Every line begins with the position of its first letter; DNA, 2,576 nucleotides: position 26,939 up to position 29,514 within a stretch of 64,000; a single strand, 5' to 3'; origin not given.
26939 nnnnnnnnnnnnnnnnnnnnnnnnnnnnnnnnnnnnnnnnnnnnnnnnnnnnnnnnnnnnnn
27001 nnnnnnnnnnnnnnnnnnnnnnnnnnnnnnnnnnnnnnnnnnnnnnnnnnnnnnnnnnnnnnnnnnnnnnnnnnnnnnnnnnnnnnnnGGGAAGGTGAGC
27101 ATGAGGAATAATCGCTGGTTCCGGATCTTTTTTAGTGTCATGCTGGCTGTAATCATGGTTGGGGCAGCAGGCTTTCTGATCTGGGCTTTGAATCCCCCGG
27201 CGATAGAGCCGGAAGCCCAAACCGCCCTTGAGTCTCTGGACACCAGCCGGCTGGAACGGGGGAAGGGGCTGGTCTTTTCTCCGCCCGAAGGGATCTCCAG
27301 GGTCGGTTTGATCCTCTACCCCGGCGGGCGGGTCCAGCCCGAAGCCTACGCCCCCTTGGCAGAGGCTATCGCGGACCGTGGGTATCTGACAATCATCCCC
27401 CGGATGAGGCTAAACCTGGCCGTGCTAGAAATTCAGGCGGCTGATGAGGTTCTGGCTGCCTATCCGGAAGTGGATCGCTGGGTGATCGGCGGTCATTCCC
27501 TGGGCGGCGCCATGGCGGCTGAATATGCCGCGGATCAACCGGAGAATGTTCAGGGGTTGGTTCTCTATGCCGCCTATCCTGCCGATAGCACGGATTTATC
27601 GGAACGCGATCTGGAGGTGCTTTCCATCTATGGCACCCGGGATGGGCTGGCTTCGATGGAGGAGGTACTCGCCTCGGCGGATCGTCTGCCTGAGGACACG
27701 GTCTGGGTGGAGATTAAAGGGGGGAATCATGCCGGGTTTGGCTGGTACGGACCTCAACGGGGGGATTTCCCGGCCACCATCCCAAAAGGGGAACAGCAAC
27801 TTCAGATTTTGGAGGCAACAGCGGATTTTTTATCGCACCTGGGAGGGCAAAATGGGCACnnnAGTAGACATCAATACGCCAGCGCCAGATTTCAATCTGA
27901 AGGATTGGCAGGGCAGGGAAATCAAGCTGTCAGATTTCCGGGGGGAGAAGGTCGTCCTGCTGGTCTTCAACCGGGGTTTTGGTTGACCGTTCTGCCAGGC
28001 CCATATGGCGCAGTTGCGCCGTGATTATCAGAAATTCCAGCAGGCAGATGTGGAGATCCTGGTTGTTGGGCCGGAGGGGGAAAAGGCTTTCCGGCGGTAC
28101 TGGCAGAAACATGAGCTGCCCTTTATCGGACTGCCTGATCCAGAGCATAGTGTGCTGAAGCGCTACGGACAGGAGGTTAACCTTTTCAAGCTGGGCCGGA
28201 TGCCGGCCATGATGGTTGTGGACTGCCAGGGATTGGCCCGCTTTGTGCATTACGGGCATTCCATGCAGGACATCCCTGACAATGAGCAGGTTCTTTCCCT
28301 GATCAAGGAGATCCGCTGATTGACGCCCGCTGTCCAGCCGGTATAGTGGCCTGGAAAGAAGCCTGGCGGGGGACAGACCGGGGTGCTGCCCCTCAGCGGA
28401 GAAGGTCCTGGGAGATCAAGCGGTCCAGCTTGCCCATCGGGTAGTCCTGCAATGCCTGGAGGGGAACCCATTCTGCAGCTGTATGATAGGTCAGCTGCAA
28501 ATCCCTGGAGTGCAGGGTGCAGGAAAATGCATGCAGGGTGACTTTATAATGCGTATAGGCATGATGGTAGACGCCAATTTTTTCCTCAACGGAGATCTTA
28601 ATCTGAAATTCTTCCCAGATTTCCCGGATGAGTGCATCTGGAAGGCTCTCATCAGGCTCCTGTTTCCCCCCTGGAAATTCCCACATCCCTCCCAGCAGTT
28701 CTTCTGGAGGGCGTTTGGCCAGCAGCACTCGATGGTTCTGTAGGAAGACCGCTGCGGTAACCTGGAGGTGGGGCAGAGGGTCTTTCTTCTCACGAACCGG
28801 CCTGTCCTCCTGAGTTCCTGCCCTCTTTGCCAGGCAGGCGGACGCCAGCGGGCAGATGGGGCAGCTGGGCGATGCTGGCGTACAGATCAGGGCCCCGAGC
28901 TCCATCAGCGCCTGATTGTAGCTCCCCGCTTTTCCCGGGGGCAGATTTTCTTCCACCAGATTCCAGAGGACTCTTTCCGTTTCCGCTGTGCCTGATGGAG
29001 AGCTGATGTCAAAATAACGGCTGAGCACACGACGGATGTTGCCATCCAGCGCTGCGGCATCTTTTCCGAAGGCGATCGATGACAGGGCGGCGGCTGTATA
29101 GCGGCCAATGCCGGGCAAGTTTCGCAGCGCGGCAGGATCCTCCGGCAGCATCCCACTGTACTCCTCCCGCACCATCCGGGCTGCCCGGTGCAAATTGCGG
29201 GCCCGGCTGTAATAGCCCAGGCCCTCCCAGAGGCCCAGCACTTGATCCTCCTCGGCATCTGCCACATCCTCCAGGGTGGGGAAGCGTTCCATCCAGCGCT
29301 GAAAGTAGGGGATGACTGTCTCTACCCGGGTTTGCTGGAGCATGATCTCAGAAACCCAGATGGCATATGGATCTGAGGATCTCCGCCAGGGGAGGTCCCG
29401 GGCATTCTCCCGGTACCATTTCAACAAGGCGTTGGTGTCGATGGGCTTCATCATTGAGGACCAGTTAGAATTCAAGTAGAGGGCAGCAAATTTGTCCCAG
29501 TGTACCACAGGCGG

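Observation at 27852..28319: Candidate selenoprotein: redoxin/peroxiredoxin-like gene with TGA at the first redox-Cys position (U-P-F-C)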

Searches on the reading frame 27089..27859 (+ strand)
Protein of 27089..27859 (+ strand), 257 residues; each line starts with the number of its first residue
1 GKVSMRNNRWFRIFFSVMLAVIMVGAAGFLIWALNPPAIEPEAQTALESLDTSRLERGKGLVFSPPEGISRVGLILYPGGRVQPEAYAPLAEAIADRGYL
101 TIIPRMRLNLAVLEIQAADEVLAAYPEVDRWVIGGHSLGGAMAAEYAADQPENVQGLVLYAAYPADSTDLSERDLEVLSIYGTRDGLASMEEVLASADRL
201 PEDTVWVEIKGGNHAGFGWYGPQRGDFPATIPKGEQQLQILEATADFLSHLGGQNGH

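Call 18: search_protein_families(library=pfam, proteins=[window:27089-27859:+], max_evalue=0.001)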
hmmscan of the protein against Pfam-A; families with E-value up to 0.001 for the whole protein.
window:27089-27859:+ (257 aa): 4 families
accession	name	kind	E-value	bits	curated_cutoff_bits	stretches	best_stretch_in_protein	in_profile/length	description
PF12695.13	Abhydrolase_5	-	2.1e-57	193.9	27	1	73-237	1-163/164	Alpha/beta hydrolase family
PF00561.26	Abhydrolase_1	-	1.9e-08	34.7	25.8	1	129-171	69-110/245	alpha/beta hydrolase fold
PF20408.4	Abhydrolase_11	-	7e-08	32.9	27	1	113-214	60-165/193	Alpha/beta hydrolase domain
PF12146.15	Hydrolase_4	-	1.5e-07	31.4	27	1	119-163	67-110/239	Serine aminopeptidase, S33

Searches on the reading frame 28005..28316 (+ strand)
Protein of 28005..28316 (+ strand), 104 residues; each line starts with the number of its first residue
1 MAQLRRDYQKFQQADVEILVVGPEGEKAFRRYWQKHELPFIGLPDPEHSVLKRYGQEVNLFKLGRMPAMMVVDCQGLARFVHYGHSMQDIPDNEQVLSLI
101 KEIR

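Call 26: find_encoding_contigs(protein=window:28005-28316:+, flank=3000, max_places=4)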
Protein window:28005-28316:+ (104 aa): 1 contig read that carries it; 1 place shown.
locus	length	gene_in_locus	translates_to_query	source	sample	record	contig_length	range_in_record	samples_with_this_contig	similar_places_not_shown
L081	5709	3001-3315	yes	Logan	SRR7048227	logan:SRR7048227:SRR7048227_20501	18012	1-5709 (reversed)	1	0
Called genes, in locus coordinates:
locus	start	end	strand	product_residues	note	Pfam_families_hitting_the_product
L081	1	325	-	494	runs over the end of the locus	PF00289:Biotin_carb_N, PF02786:CPSase_L_D2, PF07478:Dala_Dala_lig_C, PF02785:Biotin_carb_C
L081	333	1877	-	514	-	PF01039:Carboxyl_trans, PF03255:ACCA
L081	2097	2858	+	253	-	PF12695:Abhydrolase_5, PF12146:Hydrolase_4 (weak), PF20408:Abhydrolase_11, PF00561:Abhydrolase_1 (weak)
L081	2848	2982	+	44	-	PF00578:AhpC-TSA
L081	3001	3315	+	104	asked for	PF00578:AhpC-TSA, PF08534:Redoxin (weak)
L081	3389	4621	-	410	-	PF00730:HhH-GPD, PF00293:NUDIX, PF14815:NUDIX_4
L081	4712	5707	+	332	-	?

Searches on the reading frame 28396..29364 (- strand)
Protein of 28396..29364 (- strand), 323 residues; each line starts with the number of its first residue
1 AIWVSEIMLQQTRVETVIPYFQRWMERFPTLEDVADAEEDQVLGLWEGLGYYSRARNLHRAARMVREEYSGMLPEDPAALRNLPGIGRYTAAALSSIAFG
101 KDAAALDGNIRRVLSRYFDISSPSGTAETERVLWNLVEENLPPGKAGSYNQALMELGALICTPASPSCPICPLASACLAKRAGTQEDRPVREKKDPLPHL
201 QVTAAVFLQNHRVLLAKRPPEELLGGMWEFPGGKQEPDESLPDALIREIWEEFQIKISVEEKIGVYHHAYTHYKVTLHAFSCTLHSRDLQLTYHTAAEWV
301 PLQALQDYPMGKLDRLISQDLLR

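Call 18: search_protein_families(library=pfam, proteins=[window:28396-29364:-], max_evalue=0.001)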
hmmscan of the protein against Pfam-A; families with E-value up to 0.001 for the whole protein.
window:28396-29364:- (323 aa): 3 families
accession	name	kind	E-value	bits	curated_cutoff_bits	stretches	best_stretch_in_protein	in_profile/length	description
PF14815.12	NUDIX_4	-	1.1e-25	90.1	35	1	204-317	2-110/113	NUDIX domain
PF00730.31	HhH-GPD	-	5.3e-25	88.3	26.2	1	4-138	1-107/108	HhH-GPD superfamily base excision DNA repair protein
PF00293.34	NUDIX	-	4.3e-15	56.3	21.1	1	201-315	3-128/134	NUDIX domain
